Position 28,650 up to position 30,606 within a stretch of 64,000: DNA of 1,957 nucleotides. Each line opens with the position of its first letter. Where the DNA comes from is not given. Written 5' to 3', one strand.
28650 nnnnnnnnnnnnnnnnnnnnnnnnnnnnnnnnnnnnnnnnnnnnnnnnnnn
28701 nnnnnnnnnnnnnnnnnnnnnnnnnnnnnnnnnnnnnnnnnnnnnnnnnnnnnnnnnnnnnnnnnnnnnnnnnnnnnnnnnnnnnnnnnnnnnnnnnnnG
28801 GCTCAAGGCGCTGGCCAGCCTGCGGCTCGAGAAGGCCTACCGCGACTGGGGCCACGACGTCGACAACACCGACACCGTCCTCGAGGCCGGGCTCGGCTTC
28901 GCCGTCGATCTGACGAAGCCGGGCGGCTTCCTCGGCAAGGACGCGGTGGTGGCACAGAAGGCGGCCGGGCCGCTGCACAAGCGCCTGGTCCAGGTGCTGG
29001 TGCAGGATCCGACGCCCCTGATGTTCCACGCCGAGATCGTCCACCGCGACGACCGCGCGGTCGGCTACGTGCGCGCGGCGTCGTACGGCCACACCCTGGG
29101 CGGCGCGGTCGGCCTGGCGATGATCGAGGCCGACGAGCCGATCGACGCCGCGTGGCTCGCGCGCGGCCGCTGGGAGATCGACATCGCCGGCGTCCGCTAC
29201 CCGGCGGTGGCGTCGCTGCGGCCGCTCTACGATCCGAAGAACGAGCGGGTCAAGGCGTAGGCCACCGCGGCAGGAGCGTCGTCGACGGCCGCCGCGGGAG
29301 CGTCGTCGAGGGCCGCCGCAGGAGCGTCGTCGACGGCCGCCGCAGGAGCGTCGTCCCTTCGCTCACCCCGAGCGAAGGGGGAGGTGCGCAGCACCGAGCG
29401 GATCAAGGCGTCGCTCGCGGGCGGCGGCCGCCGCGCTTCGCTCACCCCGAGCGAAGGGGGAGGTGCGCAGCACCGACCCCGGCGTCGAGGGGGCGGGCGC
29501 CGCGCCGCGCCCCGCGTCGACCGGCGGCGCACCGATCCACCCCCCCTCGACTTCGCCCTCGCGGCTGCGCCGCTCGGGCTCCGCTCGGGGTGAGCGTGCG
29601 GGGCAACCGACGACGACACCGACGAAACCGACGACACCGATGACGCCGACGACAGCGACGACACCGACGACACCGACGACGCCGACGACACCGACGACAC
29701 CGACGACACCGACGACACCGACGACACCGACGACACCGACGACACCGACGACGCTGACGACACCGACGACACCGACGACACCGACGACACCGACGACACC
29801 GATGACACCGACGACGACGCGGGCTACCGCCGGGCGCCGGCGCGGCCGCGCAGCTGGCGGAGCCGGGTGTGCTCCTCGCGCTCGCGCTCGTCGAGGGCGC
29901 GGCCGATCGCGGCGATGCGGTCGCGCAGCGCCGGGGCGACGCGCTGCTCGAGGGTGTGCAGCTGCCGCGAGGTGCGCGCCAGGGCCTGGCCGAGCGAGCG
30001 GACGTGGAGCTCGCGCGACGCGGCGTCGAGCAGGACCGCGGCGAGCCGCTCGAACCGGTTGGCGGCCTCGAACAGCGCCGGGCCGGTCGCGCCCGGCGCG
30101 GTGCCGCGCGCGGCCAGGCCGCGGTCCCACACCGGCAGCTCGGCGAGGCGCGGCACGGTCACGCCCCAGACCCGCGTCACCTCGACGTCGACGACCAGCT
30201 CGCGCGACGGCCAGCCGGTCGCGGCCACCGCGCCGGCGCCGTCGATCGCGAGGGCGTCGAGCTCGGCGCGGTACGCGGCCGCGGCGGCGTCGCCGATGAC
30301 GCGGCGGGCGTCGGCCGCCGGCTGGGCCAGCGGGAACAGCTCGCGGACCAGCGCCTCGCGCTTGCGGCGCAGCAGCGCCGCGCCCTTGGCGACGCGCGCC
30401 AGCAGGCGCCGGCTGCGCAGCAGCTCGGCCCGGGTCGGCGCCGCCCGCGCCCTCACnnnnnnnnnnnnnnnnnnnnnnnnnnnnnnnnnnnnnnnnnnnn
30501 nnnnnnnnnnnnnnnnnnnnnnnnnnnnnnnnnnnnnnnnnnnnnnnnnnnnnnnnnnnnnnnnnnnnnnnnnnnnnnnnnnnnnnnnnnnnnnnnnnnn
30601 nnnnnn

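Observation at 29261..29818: A 560-bp convergent intergenic region built entirely of three repeat classes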

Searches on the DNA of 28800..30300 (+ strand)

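Call 8: search_rna_families(source=window, start=28800, end=30300, threshold=evalue, max_evalue=1)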
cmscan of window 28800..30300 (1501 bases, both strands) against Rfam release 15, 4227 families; matches with E-value up to 1: 2.
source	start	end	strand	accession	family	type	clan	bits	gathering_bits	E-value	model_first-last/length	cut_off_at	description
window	29633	29695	-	RF01059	mir-598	Gene; miRNA;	-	26.7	69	0.0063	1-80/80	no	mir-598 microRNA precursor family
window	30072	30109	+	RF01340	CRISPR-DR29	Gene; CRISPR;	-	21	39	0.18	1-37/37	no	CRISPR RNA direct repeat element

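Call 34: search_dna_similar(query=window:29350-29610:+, collection=plasmids, mode=distant, max_evalue=0.01)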
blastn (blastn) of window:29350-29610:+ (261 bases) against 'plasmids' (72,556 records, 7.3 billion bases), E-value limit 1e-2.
Records with a match: 1; places in all: 1; records where one place covers at least 80% of the query: 0.
Best place of each record, by identity: 80-90% 1.
By first word of the organism name: Streptomyces 1.
By predicted mobility (MOB-suite, as given by PLSDB): non-mobilizable 1.
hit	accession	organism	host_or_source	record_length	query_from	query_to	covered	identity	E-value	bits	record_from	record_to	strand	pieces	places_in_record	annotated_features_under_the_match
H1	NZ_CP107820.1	Streptomyces sp. NBC_00536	-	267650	137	179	16%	86.0%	4e-4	52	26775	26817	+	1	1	C40 family peptidase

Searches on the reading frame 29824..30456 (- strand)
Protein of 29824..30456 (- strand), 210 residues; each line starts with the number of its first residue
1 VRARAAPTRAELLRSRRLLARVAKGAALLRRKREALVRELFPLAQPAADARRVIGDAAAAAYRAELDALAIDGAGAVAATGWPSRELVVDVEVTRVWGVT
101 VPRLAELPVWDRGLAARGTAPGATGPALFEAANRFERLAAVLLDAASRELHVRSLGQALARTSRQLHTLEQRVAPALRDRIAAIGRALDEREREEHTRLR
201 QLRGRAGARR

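Call 14: find_encoding_contigs(protein=window:29824-30456:-, flank=10000, max_places=10)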
Protein window:29824-30456:- (210 aa): no gene with exactly this product is on record in the collection.

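Call 36: find_homologous_proteins(query=window:29824-30456:-, max_evalue=1e-20)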
Query window:29824-30456:- (210 aa): 884 proteins with E <= 1e-20 among 8000 candidates; the best 120 are listed.
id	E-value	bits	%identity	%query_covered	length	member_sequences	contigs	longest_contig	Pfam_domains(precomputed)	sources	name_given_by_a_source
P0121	5.0e-118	410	100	100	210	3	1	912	PF01813.23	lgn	-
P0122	3.9e-93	329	84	98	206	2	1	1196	PF01813.23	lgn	-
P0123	3.6e-92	325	85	97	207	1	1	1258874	PF01813.23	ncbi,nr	ncbi:MAG: V-type ATP synthase subunit D [Myxococcales bacterium]|nr:V-type ATP synthase subunit D [M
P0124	3.6e-90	319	82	99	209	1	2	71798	PF01813.23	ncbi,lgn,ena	-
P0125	1.9e-89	317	79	88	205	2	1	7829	PF01813.23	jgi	jgi:V/A-type H+-transporting ATPase subunit D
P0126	3.3e-89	316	81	84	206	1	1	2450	PF01813.23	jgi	jgi:H(+)-transporting ATP synthase subunit D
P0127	4.0e-89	315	81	99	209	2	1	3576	PF01813.23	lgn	-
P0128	5.3e-89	315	81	99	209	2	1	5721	PF01813.23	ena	-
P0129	6.3e-89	315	79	94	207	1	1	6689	PF01813.23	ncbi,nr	ncbi:MAG TPA: V-type ATP synthase subunit D [Kofleriaceae bacterium]|nr:V-type ATP synthase subunit 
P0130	9.2e-89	314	78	94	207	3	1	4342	PF01813.23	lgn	-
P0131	1.2e-88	314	81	93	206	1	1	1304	PF01813.23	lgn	-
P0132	2.7e-87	309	79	96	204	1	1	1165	PF01813.23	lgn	-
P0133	3.6e-87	309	79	83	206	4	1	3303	PF01813.23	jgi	jgi:V/A-type H+-transporting ATPase subunit D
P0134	5.4e-87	309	77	94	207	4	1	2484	PF01813.23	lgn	-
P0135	6.9e-87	308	80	94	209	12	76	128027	PF01813.23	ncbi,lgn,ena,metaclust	metaclust:\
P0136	4.0e-86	306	77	98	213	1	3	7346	PF01813.23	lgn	-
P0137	1.9e-85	303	79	88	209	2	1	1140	PF01813.23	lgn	-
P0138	9.1e-85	301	78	93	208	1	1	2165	PF01813.23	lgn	-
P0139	1.5e-84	301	77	98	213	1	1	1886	PF01813.23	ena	-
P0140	7.8e-84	298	79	95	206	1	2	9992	PF01813.23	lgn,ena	-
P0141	1.2e-83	298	77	93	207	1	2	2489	PF01813.23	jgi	-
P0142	1.7e-83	297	79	97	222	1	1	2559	PF01813.23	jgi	jgi:H(+)-transporting ATP synthase subunit D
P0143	5.1e-83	296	76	94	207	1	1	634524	PF01813.23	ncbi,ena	-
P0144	1.5e-82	294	78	98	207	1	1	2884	PF01813.23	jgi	jgi:V/A-type H+-transporting ATPase subunit D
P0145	3.1e-82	293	77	92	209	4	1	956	PF01813.23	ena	-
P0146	5.0e-82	292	77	92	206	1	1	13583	PF01813.23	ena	-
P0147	1.1e-81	291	74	94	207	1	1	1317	PF01813.23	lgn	-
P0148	1.9e-81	290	73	98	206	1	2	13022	PF01813.23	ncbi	-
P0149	2.9e-81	290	74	99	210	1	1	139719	PF01813.23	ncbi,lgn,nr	ncbi:MAG TPA: V-type ATP synthase subunit D [Kofleriaceae bacterium]|nr:V-type ATP synthase subunit 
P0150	8.3e-81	288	76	96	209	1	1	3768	PF01813.23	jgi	jgi:H(+)-transporting ATP synthase subunit D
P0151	1.2e-80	288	74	94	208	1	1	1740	PF01813.23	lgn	-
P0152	1.6e-80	287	72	92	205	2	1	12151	PF01813.23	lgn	-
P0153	3.8e-80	286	76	93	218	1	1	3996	PF01813.23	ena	-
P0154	1.5e-79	284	73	94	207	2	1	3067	PF01813.23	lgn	-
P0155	2.6e-79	283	74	100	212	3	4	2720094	PF01813.23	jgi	jgi:H(+)-transporting ATP synthase subunit D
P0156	4.0e-79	283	74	93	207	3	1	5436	PF01813.23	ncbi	-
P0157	4.5e-79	283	73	93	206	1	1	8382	PF01813.23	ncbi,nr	ncbi:MAG TPA: V-type ATP synthase subunit D [Kofleriaceae bacterium]|nr:V-type ATP synthase subunit 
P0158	5.3e-79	282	72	98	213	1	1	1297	PF01813.23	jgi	jgi:V/A-type H+-transporting ATPase subunit D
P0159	1.5e-78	281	77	92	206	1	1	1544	PF01813.23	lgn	-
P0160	1.5e-78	281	71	100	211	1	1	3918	PF01813.23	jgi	-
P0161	4.1e-78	280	73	91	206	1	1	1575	PF01813.23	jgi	jgi:H(+)-transporting ATP synthase subunit D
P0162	5.1e-78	279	73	98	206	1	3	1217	PF01813.23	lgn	-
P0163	1.9e-77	277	76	93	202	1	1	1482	PF01813.23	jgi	jgi:V/A-type H+-transporting ATPase subunit D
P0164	3.4e-77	277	70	98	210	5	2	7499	PF01813.23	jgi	jgi:H(+)-transporting ATP synthase subunit D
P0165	4.3e-77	276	72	96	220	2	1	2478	PF01813.23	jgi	-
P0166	4.6e-77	276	72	94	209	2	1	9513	PF01813.23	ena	-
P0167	6.3e-77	276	69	94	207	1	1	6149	PF01813.23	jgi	jgi:H(+)-transporting ATP synthase subunit D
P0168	6.6e-77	276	72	98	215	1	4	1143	PF01813.23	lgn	-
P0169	9.8e-77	275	70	98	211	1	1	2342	PF01813.23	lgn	-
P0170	1.1e-76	275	71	99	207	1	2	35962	PF01813.23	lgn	-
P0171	3.1e-76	273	70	98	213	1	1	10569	PF01813.23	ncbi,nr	ncbi:MAG TPA: V-type ATP synthase subunit D [Kofleriaceae bacterium]|nr:V-type ATP synthase subunit 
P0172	6.9e-76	272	71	97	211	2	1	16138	PF01813.23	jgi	jgi:V/A-type H+-transporting ATPase subunit D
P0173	1.0e-75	272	71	100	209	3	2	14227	PF01813.23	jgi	jgi:V/A-type H+-transporting ATPase subunit D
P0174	1.1e-75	272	71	99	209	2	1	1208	PF01813.23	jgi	jgi:V/A-type H+/Na+-transporting ATPase subunit D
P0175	1.1e-75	272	73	93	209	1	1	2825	PF01813.23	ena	-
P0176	2.0e-75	271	72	94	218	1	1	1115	PF01813.23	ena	-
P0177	2.1e-75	271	71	99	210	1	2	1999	PF01813.23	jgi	jgi:V/A-type H+/Na+-transporting ATPase subunit D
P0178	2.2e-75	271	70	94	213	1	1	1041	PF01813.23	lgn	-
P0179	6.8e-75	269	71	98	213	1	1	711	PF01813.23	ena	-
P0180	8.3e-75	269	71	93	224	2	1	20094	PF01813.23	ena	-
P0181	1.4e-74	268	70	94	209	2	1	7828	PF01813.23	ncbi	ncbi:MAG TPA: V-type ATP synthase subunit D [Kofleriaceae bacterium]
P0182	1.9e-74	268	67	98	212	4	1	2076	PF01813.23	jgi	-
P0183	2.8e-74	267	68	98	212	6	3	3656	PF01813.23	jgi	-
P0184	2.9e-74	267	69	98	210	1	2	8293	PF01813.23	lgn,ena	-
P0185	3.2e-74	267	71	97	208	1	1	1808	PF01813.23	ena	-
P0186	4.7e-74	266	68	94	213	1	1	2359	PF01813.23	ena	-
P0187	7.9e-74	266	70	98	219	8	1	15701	PF01813.23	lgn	-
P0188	1.4e-73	265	69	97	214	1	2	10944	PF01813.23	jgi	jgi:V/A-type H+/Na+-transporting ATPase subunit D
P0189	1.6e-73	265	70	98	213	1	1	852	PF01813.23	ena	-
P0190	1.8e-73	264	71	98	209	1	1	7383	PF01813.23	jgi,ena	-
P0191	1.8e-73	264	70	99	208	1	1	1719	PF01813.23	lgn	-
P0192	2.4e-73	264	69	95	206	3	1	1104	PF01813.23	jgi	-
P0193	6.4e-73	263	71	98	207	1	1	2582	PF01813.23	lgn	-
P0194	7.7e-73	262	68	88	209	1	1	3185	PF01813.23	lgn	-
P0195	8.0e-73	262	68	99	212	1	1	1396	PF01813.23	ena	-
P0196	9.5e-73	262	71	94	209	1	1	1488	PF01813.23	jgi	jgi:H(+)-transporting ATP synthase subunit D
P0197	1.5e-72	261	68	98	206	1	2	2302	PF01813.23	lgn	-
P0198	1.9e-72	261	69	86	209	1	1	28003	PF01813.23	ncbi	-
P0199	2.1e-72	261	70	100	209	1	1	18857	PF01813.23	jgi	-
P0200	2.3e-72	261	67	100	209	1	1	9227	PF01813.23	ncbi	-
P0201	2.4e-72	261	69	91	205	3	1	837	PF01813.23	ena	-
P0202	2.6e-72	261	69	100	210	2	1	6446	PF01813.23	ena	-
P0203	3.1e-72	260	70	98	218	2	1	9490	PF01813.23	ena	-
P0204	3.2e-72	260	69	97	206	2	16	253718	PF01813.23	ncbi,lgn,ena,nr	ncbi:MAG: V-type ATP synthase subunit D [Myxococcales bacterium]|nr:V-type ATP synthase subunit D [M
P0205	3.4e-72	260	69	88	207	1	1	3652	PF01813.23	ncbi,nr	ncbi:MAG TPA: V-type ATP synthase subunit D [Kofleriaceae bacterium]|nr:V-type ATP synthase subunit 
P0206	3.4e-72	260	68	93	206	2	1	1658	PF01813.23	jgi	jgi:V/A-type H+-transporting ATPase subunit D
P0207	3.5e-72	260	67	100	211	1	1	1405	PF01813.23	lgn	-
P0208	4.7e-72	260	69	98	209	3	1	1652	PF01813.23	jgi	jgi:H(+)-transporting ATP synthase subunit D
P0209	4.8e-72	260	69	98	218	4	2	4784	PF01813.23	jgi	jgi:V/A-type H+-transporting ATPase subunit D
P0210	5.1e-72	260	69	98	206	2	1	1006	PF01813.23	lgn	-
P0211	6.0e-72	259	70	84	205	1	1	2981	PF01813.23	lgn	-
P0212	7.1e-72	259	70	93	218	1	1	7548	PF01813.23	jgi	-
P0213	7.6e-72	259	72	90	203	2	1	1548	PF01813.23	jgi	jgi:H(+)-transporting ATP synthase subunit D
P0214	1.1e-71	259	70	98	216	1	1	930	PF01813.23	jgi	jgi:V/A-type H+/Na+-transporting ATPase subunit D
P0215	1.3e-71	258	68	96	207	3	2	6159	PF01813.23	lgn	-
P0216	2.0e-71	258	69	93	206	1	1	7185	PF01813.23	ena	-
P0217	2.5e-71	257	68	93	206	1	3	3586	PF01813.23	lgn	-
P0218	2.6e-71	257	70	96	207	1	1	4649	PF01813.23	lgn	-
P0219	3.8e-71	257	68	96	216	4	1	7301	PF01813.23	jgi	-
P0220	3.8e-71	257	69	98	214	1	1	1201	PF01813.23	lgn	-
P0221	3.8e-71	257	70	96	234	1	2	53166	PF01813.23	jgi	jgi:H(+)-transporting ATP synthase subunit D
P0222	5.4e-71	256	71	98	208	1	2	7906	PF01813.23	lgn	-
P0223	8.3e-71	256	70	97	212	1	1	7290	PF01813.23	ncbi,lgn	ncbi:MAG: V-type ATP synthase subunit D [Acidobacteriota bacterium]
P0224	9.1e-71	256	66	99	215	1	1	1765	PF01813.23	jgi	jgi:V/A-type H+/Na+-transporting ATPase subunit D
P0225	9.2e-71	256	68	94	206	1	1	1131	PF01813.23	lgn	-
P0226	1.1e-70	255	67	99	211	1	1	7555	PF01813.23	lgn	-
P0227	1.2e-70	255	66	93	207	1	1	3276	PF01813.23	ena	-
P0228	1.3e-70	255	69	96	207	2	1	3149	PF01813.23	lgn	-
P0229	1.3e-70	255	68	88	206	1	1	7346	PF01813.23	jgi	jgi:H(+)-transporting ATP synthase subunit D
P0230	1.5e-70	255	69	91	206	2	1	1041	PF01813.23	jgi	jgi:V/A-type H+-transporting ATPase subunit D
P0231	1.6e-70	255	66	98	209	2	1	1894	PF01813.23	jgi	jgi:V/A-type H+-transporting ATPase subunit D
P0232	2.0e-70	255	68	98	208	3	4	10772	PF01813.23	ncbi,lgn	-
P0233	2.2e-70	254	68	93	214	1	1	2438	PF01813.23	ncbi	-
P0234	3.2e-70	254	67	98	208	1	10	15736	PF01813.23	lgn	-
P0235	4.3e-70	253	69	98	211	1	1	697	PF01813.23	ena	-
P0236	4.6e-70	253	69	96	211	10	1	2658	PF01813.23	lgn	-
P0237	8.1e-70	253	69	93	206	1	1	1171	PF01813.23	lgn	-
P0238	1.0e-69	252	68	98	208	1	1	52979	PF01813.23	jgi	-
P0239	1.3e-69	252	66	97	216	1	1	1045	PF01813.23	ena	-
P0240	1.4e-69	252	67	93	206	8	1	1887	PF01813.23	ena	-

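Call 37: find_encoding_contigs(protein=P0121, flank=10000, max_places=10)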
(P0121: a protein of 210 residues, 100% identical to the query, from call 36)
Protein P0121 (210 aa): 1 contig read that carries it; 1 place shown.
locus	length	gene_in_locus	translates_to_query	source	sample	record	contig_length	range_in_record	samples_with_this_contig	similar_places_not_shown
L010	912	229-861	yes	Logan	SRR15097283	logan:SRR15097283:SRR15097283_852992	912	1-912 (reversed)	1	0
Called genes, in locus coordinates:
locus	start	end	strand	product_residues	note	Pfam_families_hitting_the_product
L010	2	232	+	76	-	?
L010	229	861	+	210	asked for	PF01813:ATP-synt_D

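Call 38: find_encoding_contigs(protein=P0123, flank=10000, max_places=3)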
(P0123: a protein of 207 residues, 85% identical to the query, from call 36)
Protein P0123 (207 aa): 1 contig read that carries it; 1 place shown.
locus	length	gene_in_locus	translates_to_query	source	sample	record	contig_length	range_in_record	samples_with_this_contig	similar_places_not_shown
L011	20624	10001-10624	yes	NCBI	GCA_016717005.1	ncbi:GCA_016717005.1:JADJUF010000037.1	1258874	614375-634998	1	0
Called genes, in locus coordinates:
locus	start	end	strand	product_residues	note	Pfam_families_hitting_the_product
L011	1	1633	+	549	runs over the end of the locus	-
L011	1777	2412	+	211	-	-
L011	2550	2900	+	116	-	-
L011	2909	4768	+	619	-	PF01496:V_ATPase_I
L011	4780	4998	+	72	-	PF00137:ATP-synt_C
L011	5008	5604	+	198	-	-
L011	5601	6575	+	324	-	PF01992:vATP-synt_AC39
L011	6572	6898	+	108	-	-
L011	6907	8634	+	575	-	PF02874:ATP-synt_ab_N, PF16886:ATP-synt_ab_Xtn, PF00006:ATP-synt_ab, PF22919:ATP-synt_VA_C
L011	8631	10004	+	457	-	PF00006:ATP-synt_ab, PF22919:ATP-synt_VA_C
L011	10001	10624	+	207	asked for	PF01813:ATP-synt_D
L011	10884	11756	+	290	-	PF08478:POTRA_1, PF03799:FtsQ_DivIB_C (weak)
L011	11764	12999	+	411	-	PF11104:PilM_2, PF14450:FtsA, PF02491:SHS2_FTSA, PF06723:MreB_Mbl, PF06277:EutA (weak), PF14450:FtsA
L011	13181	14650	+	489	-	PF00091:Tubulin, PF12327:FtsZ_C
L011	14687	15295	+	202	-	-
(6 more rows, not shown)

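Call 49: search_protein_families(library=pfam, proteins=[window:29824-30456:-], max_evalue=0.001)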
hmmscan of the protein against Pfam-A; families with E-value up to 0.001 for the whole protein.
window:29824-30456:- (210 aa): 1 family
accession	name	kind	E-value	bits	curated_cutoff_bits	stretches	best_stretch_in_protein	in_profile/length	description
PF01813.22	ATP-synt_D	-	3.4e-29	102.5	25.7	1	11-201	1-193/196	ATP synthase subunit D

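Call 56: list_cluster_members(proteins=[P0121, P0001])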
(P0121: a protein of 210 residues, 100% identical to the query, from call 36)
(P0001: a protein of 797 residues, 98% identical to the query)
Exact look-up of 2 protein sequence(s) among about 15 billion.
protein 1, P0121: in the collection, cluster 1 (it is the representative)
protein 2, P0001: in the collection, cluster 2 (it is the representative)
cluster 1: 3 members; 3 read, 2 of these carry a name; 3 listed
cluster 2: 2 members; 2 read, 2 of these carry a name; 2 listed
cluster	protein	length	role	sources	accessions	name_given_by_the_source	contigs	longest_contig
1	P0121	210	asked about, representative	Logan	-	-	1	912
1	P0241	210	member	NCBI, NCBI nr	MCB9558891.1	MAG: V-type ATP synthase subunit D [Kofleriaceae bacterium] | V-type ATP synthase subunit D [Kofleriaceae bacterium]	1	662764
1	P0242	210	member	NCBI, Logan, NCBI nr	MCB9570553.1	MAG: V-type ATP synthase subunit D [Kofleriaceae bacterium] | V-type ATP synthase subunit D [Kofleriaceae bacterium]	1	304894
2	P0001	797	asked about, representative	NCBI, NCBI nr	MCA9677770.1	MAG: GcvT family protein, partial [Myxococcales bacterium] | GcvT family protein [Myxococcales bacterium]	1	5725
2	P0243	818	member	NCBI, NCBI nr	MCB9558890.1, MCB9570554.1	MAG: GcvT family protein [Kofleriaceae bacterium] | GcvT family protein [Kofleriaceae bacterium]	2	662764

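Call 57: find_encoding_contigs(protein=P0243, flank=10000, max_places=5)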
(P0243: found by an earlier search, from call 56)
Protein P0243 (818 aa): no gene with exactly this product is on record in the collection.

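Call 58: find_encoding_contigs(protein=P0241, flank=10000, max_places=5)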
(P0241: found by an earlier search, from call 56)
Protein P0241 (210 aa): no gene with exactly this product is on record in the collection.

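Call 61: find_encoding_contigs(protein=P0242, flank=10000, max_places=5)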
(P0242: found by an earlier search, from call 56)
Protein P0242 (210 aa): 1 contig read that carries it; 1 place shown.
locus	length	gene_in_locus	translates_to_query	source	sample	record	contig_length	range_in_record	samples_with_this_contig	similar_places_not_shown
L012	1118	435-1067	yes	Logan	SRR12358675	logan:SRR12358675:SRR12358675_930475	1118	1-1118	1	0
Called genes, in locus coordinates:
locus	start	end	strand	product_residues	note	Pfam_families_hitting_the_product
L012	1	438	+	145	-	?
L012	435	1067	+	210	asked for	PF01813:ATP-synt_D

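Call 85: find_encoding_contigs(protein=P0122, flank=3000, max_places=3)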
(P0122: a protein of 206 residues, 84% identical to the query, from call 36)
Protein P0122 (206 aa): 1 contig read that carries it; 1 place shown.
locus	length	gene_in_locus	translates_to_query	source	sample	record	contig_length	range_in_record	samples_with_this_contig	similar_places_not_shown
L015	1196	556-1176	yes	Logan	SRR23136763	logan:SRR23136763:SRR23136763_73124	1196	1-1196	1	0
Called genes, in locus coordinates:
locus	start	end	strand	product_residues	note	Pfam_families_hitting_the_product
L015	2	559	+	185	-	?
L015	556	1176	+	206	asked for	PF01813:ATP-synt_D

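Call 86: find_encoding_contigs(protein=P0124, flank=10000, max_places=3)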
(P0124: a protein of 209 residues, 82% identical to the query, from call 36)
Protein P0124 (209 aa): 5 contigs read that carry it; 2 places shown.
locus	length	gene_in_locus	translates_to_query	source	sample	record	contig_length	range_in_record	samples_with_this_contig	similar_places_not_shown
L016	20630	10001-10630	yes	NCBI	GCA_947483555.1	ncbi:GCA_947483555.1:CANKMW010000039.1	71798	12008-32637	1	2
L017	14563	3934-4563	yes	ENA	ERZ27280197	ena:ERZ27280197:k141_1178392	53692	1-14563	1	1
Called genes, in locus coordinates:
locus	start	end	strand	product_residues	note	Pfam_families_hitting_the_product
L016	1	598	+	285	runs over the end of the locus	PF00378:ECH_1, PF16113:ECH_2, PF00378:ECH_1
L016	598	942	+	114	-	PF01155:HypA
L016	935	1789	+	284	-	PF02492:cobW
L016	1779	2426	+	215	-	-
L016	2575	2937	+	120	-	-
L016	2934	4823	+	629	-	PF01496:V_ATPase_I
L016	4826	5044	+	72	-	PF00137:ATP-synt_C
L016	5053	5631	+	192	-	PF01991:vATP-synt_E (faint)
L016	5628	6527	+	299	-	PF01992:vATP-synt_AC39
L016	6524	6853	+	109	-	-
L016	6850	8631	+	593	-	PF02874:ATP-synt_ab_N, PF16886:ATP-synt_ab_Xtn, PF00006:ATP-synt_ab, PF22919:ATP-synt_VA_C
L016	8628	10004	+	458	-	PF00006:ATP-synt_ab, PF22919:ATP-synt_VA_C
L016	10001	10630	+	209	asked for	PF01813:ATP-synt_D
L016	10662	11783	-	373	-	PF10609:ParA (faint), PF13481:AAA_25 (faint), PF01656:CbiA (weak), PF02374:ArsA_ATPase, PF13614:AAA_31 (weak)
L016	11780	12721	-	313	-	PF01656:CbiA, PF02374:ArsA_ATPase (weak)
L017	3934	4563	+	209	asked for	PF01813:ATP-synt_D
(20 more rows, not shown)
